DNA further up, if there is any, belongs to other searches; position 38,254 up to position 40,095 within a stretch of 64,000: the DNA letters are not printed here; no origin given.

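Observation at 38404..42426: Membrane-embedded FNR-type oxidoreductase abutting a convergent PAS3-GGDEF-EAL gene with zero spacing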

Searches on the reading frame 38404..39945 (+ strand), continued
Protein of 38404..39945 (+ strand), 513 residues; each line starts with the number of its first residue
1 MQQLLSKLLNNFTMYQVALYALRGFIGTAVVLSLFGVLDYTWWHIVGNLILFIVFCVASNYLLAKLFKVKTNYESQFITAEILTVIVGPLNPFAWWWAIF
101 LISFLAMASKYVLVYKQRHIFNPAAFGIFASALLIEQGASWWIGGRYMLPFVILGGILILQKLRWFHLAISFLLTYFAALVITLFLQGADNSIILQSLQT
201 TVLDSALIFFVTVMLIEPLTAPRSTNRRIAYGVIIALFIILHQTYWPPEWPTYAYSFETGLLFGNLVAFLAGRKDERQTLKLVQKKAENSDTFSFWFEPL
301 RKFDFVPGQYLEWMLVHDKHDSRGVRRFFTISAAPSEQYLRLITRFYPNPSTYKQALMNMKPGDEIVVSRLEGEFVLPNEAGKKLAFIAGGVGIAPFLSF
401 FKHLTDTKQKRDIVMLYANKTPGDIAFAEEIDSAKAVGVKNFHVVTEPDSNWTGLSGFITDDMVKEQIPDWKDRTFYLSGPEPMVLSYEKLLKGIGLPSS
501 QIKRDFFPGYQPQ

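Call 23: find_encoding_contigs(protein=P0014, flank=6000, max_places=2)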
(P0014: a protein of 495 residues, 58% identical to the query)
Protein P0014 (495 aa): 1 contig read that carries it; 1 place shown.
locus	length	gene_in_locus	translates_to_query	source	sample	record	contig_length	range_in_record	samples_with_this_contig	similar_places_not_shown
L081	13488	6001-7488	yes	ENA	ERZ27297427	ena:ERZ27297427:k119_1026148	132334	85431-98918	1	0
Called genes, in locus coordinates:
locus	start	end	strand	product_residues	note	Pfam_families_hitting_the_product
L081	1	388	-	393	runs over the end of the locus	PF00009:GTP_EFTU, PF03144:GTP_EFTU_D2, PF03143:GTP_EFTU_D3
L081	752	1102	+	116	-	-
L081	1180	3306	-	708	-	PF00009:GTP_EFTU, PF03144:GTP_EFTU_D2, PF22042:EF-G_D2, PF14492:EFG_III, PF16658:RF3_C, PF03764:EFG_IV, PF00679:EFG_C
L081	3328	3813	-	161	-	PF00177:Ribosomal_S7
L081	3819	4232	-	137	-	PF00164:Ribosom_S12_S23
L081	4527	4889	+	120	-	-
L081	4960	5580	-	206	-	PF02163:Peptidase_M50 (weak)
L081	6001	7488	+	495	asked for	PF03116:NQR2_RnfD_RnfE (faint), PF00175:NAD_binding_1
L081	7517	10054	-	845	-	PF08447:PAS_3, PF00989:PAS, PF08448:PAS_4, PF13426:PAS_9, PF00989:PAS (weak), PF08447:PAS_3, PF00990:GGDEF, PF00563:EAL, +1 more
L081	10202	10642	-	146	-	PF01741:MscL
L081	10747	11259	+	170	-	-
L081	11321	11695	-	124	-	PF14325:DUF4383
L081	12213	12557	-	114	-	-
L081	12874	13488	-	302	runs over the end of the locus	PF02195:ParB_N, PF17762:HTH_ParB, PF23552:ParB_C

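Call 24: find_encoding_contigs(protein=P0012, flank=6000, max_places=2)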
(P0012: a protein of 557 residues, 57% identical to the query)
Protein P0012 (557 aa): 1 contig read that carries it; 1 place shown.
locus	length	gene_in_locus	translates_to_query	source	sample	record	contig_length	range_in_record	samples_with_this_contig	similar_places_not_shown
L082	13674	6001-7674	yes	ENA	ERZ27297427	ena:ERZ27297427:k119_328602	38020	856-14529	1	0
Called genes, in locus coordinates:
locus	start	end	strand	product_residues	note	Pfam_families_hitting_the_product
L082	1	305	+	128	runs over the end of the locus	-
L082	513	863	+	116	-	-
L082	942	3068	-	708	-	PF00009:GTP_EFTU, PF03144:GTP_EFTU_D2, PF22042:EF-G_D2, PF14492:EFG_III, PF16658:RF3_C, PF03764:EFG_IV, PF00679:EFG_C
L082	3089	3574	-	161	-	PF00177:Ribosomal_S7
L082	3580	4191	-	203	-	PF00164:Ribosom_S12_S23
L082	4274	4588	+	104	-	-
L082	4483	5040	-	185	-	-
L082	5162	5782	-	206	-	PF02163:Peptidase_M50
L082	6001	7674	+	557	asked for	PF00175:NAD_binding_1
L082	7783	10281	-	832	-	PF08447:PAS_3, PF00989:PAS, PF13426:PAS_9, PF00989:PAS, PF08447:PAS_3, PF13426:PAS_9, PF00990:GGDEF, PF00563:EAL, +3 more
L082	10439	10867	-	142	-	PF01741:MscL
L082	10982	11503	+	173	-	-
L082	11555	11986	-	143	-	PF02823:ATP-synt_DE_N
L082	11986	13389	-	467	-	PF02874:ATP-synt_ab_N, PF00006:ATP-synt_ab, PF06745:ATPase (faint), PF22919:ATP-synt_VA_C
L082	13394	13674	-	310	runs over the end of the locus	PF00231:ATP-synt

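Call 25: find_encoding_contigs(protein=P0017, flank=6000, max_places=2)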
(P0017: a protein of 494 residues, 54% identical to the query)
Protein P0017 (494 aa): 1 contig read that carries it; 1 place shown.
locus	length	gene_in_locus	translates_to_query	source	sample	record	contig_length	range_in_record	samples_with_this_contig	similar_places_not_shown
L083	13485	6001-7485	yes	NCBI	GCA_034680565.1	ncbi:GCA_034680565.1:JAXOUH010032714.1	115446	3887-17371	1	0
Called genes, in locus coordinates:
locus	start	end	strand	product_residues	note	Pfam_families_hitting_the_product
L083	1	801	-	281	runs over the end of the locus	-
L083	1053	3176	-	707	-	PF00009:GTP_EFTU, PF03144:GTP_EFTU_D2, PF22042:EF-G_D2, PF14492:EFG_III, PF16658:RF3_C, PF03764:EFG_IV, PF00679:EFG_C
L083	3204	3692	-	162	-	PF00177:Ribosomal_S7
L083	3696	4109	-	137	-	PF00164:Ribosom_S12_S23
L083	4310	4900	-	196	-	-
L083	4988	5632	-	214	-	PF02163:Peptidase_M50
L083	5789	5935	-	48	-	-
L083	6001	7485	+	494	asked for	PF00175:NAD_binding_1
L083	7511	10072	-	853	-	PF00989:PAS, PF08447:PAS_3, PF00989:PAS, PF08448:PAS_4, PF13426:PAS_9, PF00989:PAS, PF08448:PAS_4, PF13426:PAS_9, +7 more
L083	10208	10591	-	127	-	PF01741:MscL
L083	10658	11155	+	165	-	-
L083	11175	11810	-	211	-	PF00571:CBS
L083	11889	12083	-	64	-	-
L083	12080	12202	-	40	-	-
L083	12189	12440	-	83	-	-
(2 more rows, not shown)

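Call 26: find_encoding_contigs(protein=P0015, flank=6000, max_places=2)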
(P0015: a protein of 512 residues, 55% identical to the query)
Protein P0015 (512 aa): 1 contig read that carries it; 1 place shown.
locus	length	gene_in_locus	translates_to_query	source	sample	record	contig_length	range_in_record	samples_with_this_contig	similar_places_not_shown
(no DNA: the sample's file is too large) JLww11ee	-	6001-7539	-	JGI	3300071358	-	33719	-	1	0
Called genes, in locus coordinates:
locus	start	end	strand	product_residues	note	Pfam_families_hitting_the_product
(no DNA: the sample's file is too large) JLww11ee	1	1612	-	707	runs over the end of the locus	PF00009:GTP_EFTU, PF03144:GTP_EFTU_D2, PF22042:EF-G_D2, PF14492:EFG_III, PF16658:RF3_C, PF03764:EFG_IV, PF00679:EFG_C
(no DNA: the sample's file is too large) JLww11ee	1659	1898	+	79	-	-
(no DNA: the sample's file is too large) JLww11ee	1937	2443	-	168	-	PF00177:Ribosomal_S7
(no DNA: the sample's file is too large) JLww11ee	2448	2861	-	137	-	PF00164:Ribosom_S12_S23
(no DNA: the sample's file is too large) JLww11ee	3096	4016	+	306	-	-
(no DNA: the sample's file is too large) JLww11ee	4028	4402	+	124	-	-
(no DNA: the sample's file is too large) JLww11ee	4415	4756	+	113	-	-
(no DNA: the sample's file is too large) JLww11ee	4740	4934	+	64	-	-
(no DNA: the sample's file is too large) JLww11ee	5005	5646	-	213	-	PF02163:Peptidase_M50 (weak)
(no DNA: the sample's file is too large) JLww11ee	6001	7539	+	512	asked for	PF00175:NAD_binding_1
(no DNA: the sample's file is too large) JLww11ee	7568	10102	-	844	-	PF00989:PAS, PF08447:PAS_3, PF00989:PAS, PF13426:PAS_9, PF00989:PAS, PF08447:PAS_3, PF13426:PAS_9, PF00990:GGDEF, +7 more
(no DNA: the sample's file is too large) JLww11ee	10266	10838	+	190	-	-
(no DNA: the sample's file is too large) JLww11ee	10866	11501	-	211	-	PF00571:CBS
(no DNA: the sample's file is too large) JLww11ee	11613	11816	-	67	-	-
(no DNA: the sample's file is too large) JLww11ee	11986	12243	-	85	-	-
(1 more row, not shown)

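Call 27: find_encoding_contigs(protein=P0018, flank=6000, max_places=2)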
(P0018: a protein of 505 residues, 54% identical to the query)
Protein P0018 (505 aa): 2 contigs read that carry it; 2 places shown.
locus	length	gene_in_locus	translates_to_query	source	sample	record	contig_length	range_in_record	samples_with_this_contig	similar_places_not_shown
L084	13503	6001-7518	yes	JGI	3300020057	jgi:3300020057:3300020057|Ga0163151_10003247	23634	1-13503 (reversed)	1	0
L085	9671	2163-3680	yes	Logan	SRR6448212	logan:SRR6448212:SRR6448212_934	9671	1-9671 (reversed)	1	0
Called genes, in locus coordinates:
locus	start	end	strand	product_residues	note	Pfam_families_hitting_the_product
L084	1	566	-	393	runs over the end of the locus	PF00009:GTP_EFTU, PF03144:GTP_EFTU_D2, PF03143:GTP_EFTU_D3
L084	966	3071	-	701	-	PF00009:GTP_EFTU, PF03144:GTP_EFTU_D2, PF22042:EF-G_D2, PF14492:EFG_III, PF16658:RF3_C, PF03764:EFG_IV, PF00679:EFG_C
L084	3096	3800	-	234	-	-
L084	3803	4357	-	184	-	PF00177:Ribosomal_S7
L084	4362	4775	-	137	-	PF00164:Ribosom_S12_S23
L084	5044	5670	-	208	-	PF02163:Peptidase_M50 (weak)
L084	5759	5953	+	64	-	PF00830:Ribosomal_L28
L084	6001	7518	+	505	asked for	PF03116:NQR2_RnfD_RnfE, PF00175:NAD_binding_1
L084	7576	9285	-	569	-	PF00989:PAS, PF13188:PAS_8 (weak), PF13426:PAS_9, PF00990:GGDEF, PF00563:EAL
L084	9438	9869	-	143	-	PF01741:MscL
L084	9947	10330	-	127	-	PF14325:DUF4383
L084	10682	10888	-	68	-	-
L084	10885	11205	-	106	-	-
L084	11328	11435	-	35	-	-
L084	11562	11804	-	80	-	-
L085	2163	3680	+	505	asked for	PF03116:NQR2_RnfD_RnfE, PF00175:NAD_binding_1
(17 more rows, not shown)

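Call 28: find_encoding_contigs(protein=P0024, flank=6000, max_places=2)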
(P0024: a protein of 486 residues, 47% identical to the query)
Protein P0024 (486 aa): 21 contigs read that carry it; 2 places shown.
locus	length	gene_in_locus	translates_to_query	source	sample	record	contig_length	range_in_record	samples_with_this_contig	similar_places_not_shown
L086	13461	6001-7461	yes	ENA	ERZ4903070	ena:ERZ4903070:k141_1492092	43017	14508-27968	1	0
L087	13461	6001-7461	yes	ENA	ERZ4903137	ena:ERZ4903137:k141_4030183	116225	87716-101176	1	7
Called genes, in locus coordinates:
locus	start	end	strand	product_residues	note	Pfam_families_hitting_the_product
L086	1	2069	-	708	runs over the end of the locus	PF00009:GTP_EFTU, PF03144:GTP_EFTU_D2, PF22042:EF-G_D2, PF14492:EFG_III, PF16658:RF3_C (weak), PF03764:EFG_IV, PF00679:EFG_C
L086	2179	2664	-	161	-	PF00177:Ribosomal_S7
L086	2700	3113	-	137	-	PF00164:Ribosom_S12_S23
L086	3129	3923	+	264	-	-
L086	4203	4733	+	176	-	PF20803:PaaX_M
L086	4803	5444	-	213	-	PF02163:Peptidase_M50 (weak)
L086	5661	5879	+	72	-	PF00830:Ribosomal_L28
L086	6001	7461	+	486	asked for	PF00175:NAD_binding_1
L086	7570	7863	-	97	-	PF01741:MscL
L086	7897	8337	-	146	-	PF13470:PIN_3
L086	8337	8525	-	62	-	PF04014:MazE_antitoxin (weak)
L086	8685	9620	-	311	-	PF00892:EamA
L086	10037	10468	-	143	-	PF01687:Flavokinase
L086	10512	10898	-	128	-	PF01467:CTP_transf_like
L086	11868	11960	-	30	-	-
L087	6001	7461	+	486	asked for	PF00175:NAD_binding_1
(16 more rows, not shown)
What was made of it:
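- The P0024 lineage has the same block with MscL directly after the fusion gene (call 28).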

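Call 29: find_encoding_contigs(protein=P0028, flank=6000, max_places=2)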
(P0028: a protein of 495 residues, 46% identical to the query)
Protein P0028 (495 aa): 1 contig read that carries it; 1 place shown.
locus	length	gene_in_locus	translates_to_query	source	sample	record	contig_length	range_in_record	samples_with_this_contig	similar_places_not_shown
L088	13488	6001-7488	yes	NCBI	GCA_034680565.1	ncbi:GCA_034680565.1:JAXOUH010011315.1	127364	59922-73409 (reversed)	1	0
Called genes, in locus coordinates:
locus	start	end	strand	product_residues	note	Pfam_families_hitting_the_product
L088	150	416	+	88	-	-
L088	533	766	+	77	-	-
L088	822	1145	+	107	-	-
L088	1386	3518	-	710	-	PF00009:GTP_EFTU, PF03144:GTP_EFTU_D2, PF22042:EF-G_D2, PF14492:EFG_III, PF16658:RF3_C (weak), PF03764:EFG_IV, PF00679:EFG_C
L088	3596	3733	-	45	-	-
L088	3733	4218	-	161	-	PF00177:Ribosomal_S7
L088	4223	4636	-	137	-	PF00164:Ribosom_S12_S23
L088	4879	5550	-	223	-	PF02163:Peptidase_M50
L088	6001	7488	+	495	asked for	PF03116:NQR2_RnfD_RnfE (weak), PF00175:NAD_binding_1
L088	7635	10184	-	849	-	PF00989:PAS, PF08448:PAS_4, PF13426:PAS_9, PF00989:PAS, PF08447:PAS_3, PF08448:PAS_4, PF13426:PAS_9, PF00989:PAS, +7 more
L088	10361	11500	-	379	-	PF00390:malic, PF00899:ThiF (weak), PF01262:AlaDh_PNT_C (weak), PF03949:Malic_M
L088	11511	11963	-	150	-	PF01741:MscL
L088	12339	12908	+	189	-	-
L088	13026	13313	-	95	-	-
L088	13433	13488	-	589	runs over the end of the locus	PF02142:MGS, PF01808:AICARFT_IMPCHas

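Call 30: find_encoding_contigs(protein=P0019, flank=6000, max_places=2)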
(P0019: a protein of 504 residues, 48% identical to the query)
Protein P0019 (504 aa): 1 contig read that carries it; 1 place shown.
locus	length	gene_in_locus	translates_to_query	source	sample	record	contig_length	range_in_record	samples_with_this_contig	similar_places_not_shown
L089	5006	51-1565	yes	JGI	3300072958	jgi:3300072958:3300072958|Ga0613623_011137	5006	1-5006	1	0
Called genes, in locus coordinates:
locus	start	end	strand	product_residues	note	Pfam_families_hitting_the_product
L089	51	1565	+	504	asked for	PF03116:NQR2_RnfD_RnfE (faint), PF00175:NAD_binding_1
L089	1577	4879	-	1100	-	PF13426:PAS_9, PF08447:PAS_3, PF00989:PAS, PF08448:PAS_4, PF00989:PAS, PF08447:PAS_3, PF08448:PAS_4, PF13426:PAS_9, +12 more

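Call 49: predict_structure(alignment_id=A1)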
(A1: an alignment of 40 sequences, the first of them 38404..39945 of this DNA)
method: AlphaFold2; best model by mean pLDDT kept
length: 513 residues; sequences in the alignment: 40
mean_pLDDT: 90.9   pTM: 0.83
mean pLDDT of the five models: 90.9, 90.0, 89.7, 88.8, 88.7
residues with pLDDT >= 90: 373; 70-90: 121; 50-70: 14; < 50: 5
segments of 3 or more residues with pLDDT < 50: 509-513
pLDDT, mean of each block of 10 residues (from residue 1): 74 86 97 96 97 97 90 87 92 97 96 85 94 90 91 95 92 98 96 95 94 90 88 96 81 73 93 80 95 95 89 85 81 95 90 93 90 86 96 94 96 96 92 95 96 95 97 96 89 95 73 33
secondary structure, 60 per line:
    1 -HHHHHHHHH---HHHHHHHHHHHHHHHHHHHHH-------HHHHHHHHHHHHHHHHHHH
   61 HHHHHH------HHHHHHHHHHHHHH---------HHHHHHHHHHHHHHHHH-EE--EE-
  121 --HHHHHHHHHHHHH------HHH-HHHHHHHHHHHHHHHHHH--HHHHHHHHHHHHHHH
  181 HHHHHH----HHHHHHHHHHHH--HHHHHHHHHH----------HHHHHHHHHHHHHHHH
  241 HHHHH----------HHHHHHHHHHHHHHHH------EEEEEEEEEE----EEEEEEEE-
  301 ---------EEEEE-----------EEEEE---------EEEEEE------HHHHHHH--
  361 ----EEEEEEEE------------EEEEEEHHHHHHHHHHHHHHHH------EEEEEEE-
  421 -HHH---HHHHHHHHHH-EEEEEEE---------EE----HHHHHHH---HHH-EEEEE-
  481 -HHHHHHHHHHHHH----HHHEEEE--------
elements in order: H2-10 H14-34 H42-66 H73-86 H96-112 H123-135 H146-163 H166-186 H191-202 H205-214 H225-245 H256-271 E278-287 E292-299 E310-314 E326-330 E340-345 H352-358 E365-372 E385-390 H391-406 E413-419 H428-437 E439-445 H461-467 E475-479 H482-494 E502-505
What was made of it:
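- High-confidence full-length model, pLDDT 90.9 (call 49).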

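Call 52: search_protein_families(library=pfam, alignment_id=A3, max_evalue=0.01)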
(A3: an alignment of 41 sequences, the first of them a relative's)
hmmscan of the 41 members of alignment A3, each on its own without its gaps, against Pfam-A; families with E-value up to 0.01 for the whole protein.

A. member 1, L005:6667-7245:+ (192 aa): 1 family
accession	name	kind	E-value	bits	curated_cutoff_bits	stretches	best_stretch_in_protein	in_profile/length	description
PF04205.19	FMN_bind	-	2.1e-10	41.6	22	1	115-187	4-76/77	FMN-binding domain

B. families by the number of members that match (of 41 scanned): 6 families
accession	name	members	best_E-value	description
PF04205.19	FMN_bind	40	1.7e-11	FMN-binding domain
PF21827.1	New_glue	2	0.0014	New glue protein family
PF06480.20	FtsH_ext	1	0.00029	FtsH Extracellular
PF05887.16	Trypan_PARP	1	0.00055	Procyclic acidic repetitive protein (PARP)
PF06678.16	DUF1179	1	0.0088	Protein of unknown function (DUF1179)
PF23933.1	DUF7269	1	0.0097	Family of unknown function (DUF7269)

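Call 53: fold_search(model_id=the predicted structure, library=pdb)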
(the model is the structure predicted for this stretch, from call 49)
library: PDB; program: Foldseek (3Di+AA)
matches with E <= 10: 1185; with E <= 0.001: 324
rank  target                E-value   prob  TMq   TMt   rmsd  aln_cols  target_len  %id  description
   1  1gvh                  1.5e-17  1.00  0.44  0.56   6.3       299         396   17  The X-ray structure of ferric Escherichia coli flavohemoglobin reveals an unespected geometry of the distal heme pocket (released 2002-08-06)
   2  6o0a                  1.7e-17  1.00  0.44  0.57  12.5       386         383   18  Crystal structure of flavohemoglobin from Malassezia yamatoensis with bound FAD and heme determined by iron SAD phasing (released 2019-03-06)
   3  7qty                  1.4e-15  1.00  0.40  0.71   5.7       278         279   21  X-ray structure of FAD domain of NqrF of Klebsiella pneumoniae (released 2022-02-09)
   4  7c3a_C                1.6e-15  1.00  0.40  0.61   3.1       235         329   22  Ferredoxin reductase in carbazole 1,9a-dioxygenase (released 2021-05-26)
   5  7qu5                  1.7e-15  1.00  0.40  0.71   5.0       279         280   21  X-ray structure of FAD domain of NqrF of Pseudomonas aeruginosa (released 2022-02-09)
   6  5ogx                  1.8e-15  1.00  0.41  0.61   2.6       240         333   20  Crystal structure of Amycolatopsis cytochrome P450 reductase GcoB. (released 2018-07-04)
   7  2r6h_C                2.7e-15  1.00  0.39  0.67   5.6       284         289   19  Crystal structure of the domain comprising the NAD binding and the FAD binding regions of the NADH:ubiquinone oxidored (released 2007-09-11)
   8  8a1t_F                4.0e-15  1.00  0.41  0.51   4.6       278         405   20  Sodium pumping NADH-quinone oxidoreductase (released 2023-06-14)
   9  8ad3_A                4.2e-15  1.00  0.39  0.69   5.5       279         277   20  X-ray structure of NqrF(129-408)of Vibrio cholerae variant F406A (released 2023-07-12)
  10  8ad0_F                5.2e-15  1.00  0.40  0.50   4.9       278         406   19  X-ray structure of Na+-NQR from Vibrio cholerae in different conformation at 3.1 A (released 2023-07-12)
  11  7qu3                  5.4e-15  1.00  0.39  0.70   5.3       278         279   22  X-ray structure of FAD domain of NqrF of Pseudomonas aeruginosa (released 2022-02-09)
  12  8ad4_B                5.4e-15  1.00  0.39  0.69   5.5       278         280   20  X-ray structure of NqrF(129-408)of Vibrio cholerae in complex with NADH (released 2023-07-12)
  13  8ad3_B                6.9e-15  1.00  0.39  0.69   5.4       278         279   20  X-ray structure of NqrF(129-408)of Vibrio cholerae variant F406A (released 2023-07-12)
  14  7xk3_F                7.3e-15  1.00  0.40  0.50   4.8       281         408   21  Cryo-EM structure of Na+-pumping NADH-ubiquinone oxidoreductase from Vibrio cholerae, state 1 (released 2022-07-20)
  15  8a1x_F                8.5e-15  1.00  0.39  0.49   5.6       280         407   20  Sodium pumping NADH-quinone oxidoreductase with inhibitor DQA (released 2023-06-14)
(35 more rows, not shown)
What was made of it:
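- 39226..39945 (+): FNR-type FAD/NAD(P)H module (residues about 275-513) plus the stop codon. Motifs: R326-R-F-F-T-I-S, G390-G-V-G-I-A-P, S479-G-P-E-P-M, C-terminal F507-P-G-Y. Foldseek (call 53).
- On FNR-like flavoenzyme superfamily: The fold matches (call 53).
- Tried and rejected: FNR hits dominated it (call 53), so a separate model of the N-terminal domain was needed.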
